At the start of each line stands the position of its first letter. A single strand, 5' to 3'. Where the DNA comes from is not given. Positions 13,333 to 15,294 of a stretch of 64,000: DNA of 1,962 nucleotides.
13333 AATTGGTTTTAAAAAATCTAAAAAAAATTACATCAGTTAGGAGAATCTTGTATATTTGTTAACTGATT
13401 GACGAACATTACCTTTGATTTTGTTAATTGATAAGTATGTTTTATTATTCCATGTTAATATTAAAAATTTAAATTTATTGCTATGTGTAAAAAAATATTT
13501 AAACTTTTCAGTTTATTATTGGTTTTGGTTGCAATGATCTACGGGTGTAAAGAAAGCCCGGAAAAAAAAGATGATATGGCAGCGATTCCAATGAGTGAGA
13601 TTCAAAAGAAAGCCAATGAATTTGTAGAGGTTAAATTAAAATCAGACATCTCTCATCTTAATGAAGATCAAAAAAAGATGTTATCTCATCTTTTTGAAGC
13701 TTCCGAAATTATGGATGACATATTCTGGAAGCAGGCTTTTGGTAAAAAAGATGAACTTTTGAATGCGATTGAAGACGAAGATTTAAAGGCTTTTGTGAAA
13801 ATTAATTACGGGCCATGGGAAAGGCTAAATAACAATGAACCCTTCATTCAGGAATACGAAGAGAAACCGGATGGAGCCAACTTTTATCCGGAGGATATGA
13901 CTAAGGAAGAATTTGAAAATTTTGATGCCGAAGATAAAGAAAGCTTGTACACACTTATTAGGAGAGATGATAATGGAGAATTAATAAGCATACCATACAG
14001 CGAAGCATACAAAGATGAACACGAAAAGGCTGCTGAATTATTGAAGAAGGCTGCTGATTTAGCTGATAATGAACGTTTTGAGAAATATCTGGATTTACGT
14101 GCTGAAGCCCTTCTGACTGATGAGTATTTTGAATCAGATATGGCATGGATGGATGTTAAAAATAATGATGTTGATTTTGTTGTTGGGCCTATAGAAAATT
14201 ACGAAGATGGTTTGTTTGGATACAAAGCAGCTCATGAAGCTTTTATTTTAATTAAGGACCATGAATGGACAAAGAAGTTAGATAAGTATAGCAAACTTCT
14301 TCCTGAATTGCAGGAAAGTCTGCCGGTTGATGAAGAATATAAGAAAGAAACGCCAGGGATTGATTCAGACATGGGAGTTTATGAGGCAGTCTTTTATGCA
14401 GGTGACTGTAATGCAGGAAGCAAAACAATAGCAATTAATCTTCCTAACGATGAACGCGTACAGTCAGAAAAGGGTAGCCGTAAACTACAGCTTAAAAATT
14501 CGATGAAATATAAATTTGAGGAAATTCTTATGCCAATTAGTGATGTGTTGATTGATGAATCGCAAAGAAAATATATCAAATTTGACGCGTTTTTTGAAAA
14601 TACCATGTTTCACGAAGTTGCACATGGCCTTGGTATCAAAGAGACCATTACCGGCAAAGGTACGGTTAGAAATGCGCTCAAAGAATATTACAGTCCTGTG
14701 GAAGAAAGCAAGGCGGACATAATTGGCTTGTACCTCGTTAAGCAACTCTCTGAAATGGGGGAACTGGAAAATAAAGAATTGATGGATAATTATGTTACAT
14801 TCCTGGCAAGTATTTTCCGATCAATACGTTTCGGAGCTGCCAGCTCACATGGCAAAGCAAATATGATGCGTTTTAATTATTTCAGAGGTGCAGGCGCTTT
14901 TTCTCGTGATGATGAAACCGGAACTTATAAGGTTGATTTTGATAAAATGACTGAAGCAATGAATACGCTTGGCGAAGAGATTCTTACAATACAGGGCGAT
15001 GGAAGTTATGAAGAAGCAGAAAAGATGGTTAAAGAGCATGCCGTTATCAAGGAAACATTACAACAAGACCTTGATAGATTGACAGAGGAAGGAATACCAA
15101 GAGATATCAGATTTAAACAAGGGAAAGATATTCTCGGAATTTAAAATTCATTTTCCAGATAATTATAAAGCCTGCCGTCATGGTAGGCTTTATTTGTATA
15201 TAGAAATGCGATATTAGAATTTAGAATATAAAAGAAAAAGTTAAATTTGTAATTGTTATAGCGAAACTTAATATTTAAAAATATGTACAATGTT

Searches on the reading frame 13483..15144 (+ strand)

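Call 71: search_protein_families(library=pfam, proteins=[window:13483-15144:+], max_evalue=1e-8)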
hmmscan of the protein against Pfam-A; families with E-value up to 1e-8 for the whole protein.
window:13483-15144:+ (553 aa): 1 family
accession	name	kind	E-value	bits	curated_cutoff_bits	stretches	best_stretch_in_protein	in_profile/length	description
PF03571.21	Peptidase_M49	-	3.2e-14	52.7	21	1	161-384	87-306/548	Peptidase family M49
